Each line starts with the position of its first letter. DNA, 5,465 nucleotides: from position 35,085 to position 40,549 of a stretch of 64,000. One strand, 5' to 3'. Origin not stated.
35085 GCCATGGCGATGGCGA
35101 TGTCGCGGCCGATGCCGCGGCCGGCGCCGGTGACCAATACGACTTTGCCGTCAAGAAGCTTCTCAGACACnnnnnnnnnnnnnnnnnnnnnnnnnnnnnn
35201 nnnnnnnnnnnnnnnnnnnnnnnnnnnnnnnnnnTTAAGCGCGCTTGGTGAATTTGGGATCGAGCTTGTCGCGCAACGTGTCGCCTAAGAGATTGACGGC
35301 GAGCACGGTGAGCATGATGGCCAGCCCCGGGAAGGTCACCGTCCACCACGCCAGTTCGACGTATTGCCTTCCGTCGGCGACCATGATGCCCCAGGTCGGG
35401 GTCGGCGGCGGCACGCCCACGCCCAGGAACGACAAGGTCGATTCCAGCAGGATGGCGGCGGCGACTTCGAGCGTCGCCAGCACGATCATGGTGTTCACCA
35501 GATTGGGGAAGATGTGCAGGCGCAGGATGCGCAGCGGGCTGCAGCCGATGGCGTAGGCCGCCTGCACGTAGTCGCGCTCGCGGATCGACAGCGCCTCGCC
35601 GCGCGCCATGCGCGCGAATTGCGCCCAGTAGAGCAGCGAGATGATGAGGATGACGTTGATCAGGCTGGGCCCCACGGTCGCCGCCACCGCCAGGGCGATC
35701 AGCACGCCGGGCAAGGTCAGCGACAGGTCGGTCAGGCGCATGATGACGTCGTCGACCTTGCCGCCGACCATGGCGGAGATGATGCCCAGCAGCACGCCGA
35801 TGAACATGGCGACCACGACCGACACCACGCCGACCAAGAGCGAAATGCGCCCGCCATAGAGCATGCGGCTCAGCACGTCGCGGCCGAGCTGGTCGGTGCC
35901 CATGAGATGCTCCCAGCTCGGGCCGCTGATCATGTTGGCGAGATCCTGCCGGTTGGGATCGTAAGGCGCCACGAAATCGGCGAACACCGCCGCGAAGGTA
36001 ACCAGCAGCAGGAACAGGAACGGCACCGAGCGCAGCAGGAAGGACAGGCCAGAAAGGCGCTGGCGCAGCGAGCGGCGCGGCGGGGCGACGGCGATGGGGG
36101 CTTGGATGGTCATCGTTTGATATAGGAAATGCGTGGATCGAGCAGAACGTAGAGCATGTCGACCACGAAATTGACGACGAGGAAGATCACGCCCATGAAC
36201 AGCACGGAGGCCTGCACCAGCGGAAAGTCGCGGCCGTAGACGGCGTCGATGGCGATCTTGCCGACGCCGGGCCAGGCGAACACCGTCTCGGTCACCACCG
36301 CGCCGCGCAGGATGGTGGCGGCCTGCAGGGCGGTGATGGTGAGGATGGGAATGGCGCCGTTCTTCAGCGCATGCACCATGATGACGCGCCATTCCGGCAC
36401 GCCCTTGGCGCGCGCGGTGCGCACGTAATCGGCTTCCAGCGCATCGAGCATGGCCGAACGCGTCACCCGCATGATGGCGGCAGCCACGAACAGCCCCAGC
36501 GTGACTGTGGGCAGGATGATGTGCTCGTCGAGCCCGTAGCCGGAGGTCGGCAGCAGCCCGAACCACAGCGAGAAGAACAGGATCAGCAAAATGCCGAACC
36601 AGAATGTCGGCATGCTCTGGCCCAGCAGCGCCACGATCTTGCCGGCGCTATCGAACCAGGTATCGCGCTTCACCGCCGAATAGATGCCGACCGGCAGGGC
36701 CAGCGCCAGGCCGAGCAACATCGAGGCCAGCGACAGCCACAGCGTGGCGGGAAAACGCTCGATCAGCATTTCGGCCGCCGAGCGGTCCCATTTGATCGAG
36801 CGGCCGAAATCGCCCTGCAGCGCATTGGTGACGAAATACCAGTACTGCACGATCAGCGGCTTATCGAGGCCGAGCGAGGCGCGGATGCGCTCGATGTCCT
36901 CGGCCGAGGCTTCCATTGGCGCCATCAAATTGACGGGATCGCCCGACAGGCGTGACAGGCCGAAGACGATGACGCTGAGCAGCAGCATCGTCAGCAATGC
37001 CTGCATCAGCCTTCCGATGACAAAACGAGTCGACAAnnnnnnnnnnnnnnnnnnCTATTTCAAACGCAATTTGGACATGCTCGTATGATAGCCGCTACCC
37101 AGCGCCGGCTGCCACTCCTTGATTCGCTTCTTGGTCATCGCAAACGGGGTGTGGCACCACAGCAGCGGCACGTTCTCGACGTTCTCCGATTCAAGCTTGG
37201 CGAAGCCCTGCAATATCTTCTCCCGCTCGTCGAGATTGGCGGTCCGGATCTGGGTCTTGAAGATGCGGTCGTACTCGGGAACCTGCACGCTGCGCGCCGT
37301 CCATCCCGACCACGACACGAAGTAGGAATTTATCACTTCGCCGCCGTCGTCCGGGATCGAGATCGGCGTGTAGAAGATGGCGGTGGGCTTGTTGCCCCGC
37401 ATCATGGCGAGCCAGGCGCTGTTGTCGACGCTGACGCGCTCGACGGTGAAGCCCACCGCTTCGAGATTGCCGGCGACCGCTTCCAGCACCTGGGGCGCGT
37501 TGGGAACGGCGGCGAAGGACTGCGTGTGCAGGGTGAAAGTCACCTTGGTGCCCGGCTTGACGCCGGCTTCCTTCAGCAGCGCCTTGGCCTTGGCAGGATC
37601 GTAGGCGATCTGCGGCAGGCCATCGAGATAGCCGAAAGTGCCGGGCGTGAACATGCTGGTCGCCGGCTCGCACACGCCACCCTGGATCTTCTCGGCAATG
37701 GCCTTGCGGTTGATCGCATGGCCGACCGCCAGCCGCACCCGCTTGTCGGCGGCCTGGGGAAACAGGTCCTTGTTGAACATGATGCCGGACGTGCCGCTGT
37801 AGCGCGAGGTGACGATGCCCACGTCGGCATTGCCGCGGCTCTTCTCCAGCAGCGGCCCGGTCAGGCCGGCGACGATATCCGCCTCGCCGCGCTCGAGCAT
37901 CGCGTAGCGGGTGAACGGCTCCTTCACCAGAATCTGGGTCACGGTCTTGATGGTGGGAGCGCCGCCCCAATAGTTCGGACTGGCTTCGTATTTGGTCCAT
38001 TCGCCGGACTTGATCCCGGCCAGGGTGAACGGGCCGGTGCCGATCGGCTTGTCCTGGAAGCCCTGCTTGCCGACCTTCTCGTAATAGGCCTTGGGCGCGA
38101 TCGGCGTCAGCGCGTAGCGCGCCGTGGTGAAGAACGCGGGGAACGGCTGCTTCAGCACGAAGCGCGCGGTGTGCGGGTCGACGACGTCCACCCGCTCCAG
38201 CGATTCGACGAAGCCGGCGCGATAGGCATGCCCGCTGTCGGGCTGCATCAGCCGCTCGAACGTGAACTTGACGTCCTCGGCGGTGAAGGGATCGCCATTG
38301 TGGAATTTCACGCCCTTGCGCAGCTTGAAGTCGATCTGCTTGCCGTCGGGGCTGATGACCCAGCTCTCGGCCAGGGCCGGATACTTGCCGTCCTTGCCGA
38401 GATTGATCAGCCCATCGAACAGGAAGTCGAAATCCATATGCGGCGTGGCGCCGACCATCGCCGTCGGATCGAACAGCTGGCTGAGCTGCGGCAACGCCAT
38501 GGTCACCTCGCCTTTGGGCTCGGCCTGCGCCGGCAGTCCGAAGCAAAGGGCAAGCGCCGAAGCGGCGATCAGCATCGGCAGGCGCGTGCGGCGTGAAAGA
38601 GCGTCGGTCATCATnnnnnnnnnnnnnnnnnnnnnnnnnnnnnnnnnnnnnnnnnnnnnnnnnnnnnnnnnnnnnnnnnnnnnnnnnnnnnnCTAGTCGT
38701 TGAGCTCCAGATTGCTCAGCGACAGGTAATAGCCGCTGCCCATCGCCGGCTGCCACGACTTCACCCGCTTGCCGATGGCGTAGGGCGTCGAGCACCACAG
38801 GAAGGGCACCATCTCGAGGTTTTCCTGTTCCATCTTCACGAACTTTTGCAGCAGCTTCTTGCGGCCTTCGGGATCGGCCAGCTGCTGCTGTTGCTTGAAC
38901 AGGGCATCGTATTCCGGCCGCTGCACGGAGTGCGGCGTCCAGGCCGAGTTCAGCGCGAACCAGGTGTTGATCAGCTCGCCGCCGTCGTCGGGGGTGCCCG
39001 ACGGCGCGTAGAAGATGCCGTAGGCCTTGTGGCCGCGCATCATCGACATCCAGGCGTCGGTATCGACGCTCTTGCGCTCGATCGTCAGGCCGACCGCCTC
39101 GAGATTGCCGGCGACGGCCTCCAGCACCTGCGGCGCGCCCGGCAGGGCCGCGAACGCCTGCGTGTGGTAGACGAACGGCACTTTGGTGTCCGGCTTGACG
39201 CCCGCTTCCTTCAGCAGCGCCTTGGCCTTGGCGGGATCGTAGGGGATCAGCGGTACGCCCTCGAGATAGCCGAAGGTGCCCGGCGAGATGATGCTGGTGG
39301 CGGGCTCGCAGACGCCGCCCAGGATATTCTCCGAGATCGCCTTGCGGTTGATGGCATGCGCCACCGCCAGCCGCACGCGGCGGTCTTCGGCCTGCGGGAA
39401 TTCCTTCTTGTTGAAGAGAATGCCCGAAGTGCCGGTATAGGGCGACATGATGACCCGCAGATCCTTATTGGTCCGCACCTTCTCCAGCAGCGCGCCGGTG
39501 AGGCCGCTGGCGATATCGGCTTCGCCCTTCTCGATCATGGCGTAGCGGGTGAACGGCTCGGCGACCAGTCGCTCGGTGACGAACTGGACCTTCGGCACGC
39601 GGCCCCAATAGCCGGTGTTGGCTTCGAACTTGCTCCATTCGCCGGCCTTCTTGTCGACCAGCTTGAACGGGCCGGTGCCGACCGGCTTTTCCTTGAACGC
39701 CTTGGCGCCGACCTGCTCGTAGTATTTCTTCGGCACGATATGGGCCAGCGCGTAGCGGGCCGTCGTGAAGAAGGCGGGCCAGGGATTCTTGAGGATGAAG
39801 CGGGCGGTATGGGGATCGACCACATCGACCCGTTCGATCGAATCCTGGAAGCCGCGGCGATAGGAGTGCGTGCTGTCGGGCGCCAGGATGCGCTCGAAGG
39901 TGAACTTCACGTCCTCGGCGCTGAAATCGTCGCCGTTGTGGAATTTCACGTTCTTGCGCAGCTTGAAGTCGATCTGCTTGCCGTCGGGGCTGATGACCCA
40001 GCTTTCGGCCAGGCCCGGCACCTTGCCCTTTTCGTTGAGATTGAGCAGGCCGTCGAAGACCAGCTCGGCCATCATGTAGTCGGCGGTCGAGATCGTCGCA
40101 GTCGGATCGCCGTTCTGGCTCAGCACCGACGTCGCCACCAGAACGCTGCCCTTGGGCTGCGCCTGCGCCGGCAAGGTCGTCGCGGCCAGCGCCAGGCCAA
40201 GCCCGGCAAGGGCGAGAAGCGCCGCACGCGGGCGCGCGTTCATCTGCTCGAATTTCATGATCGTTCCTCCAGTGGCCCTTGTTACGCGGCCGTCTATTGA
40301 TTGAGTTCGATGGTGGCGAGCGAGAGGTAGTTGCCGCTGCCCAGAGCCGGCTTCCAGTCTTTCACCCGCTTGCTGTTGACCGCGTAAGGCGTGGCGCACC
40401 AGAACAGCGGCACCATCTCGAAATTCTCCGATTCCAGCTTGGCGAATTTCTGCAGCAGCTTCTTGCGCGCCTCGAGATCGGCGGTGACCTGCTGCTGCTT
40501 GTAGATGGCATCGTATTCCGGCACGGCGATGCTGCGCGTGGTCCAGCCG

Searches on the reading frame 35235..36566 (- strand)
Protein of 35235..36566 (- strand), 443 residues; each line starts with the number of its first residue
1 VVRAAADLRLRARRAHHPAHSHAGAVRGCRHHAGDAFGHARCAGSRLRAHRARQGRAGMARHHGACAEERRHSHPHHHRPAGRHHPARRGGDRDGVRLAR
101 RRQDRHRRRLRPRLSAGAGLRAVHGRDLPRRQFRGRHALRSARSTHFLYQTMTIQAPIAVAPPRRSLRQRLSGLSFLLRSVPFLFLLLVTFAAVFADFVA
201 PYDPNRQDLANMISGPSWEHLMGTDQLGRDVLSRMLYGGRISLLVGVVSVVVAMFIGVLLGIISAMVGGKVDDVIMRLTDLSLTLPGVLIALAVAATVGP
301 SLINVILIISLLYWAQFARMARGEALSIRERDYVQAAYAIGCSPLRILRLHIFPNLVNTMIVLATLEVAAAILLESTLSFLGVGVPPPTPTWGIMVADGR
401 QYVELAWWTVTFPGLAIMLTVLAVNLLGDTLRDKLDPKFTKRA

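Call 15: search_protein_families(library=pfam, proteins=[window:35235-36566:-], max_evalue=0.0001)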
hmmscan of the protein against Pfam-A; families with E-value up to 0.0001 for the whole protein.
window:35235-36566:- (443 aa): 1 family
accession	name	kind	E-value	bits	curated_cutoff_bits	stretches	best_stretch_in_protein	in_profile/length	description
PF00528.27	BPD_transp_1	-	9.7e-34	117.1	26.4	1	257-440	1-183/184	Binding-protein-dependent transport system inner membrane component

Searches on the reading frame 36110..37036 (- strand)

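Call 15: search_protein_families(library=pfam, proteins=[window:36110-37036:-], max_evalue=0.0001)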
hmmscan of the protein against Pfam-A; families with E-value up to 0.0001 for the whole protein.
window:36110-37036:- (308 aa): 2 families
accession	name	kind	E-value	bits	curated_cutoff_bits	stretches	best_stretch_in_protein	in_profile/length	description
PF00528.27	BPD_transp_1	-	9.9e-43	146.4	26.4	1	113-304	1-183/184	Binding-protein-dependent transport system inner membrane component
PF19300.4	BPD_transp_1_N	-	1.1e-12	48.6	23.8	1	4-99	3-111/114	Binding-prot-dependent transport system membrane comp, N-term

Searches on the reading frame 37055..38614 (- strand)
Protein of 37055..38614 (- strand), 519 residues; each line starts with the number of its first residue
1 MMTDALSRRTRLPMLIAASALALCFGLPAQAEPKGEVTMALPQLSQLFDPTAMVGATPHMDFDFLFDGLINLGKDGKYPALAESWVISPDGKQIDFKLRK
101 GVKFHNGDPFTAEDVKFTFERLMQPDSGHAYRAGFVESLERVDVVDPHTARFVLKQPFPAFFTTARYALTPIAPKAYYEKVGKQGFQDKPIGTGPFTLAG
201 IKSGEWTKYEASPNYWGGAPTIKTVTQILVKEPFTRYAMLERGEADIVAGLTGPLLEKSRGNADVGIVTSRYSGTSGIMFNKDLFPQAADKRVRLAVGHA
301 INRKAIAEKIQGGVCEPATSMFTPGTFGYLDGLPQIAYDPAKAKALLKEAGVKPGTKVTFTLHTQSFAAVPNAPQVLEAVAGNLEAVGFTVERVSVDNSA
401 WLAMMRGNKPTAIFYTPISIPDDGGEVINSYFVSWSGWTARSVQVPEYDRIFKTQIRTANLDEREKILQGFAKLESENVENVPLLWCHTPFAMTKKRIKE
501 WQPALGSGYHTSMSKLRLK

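Call 15: search_protein_families(library=pfam, proteins=[window:37055-38614:-], max_evalue=0.0001)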
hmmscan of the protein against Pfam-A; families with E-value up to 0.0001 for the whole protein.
window:37055-38614:- (519 aa): 1 family
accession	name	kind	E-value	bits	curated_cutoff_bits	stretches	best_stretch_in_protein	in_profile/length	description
PF00496.27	SBP_bac_5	-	4.5e-86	289.7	32.4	1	78-430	3-359/368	Bacterial extracellular solute-binding proteins, family 5 Middle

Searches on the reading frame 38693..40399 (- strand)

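Call 15: search_protein_families(library=pfam, proteins=[window:38693-40399:-], max_evalue=0.0001)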
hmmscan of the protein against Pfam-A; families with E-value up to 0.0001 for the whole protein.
window:38693-40399:- (568 aa): 1 family
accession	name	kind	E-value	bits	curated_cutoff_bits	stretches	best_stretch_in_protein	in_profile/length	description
PF00496.27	SBP_bac_5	-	2.2e-81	274.2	32.4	1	127-481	3-361/368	Bacterial extracellular solute-binding proteins, family 5 Middle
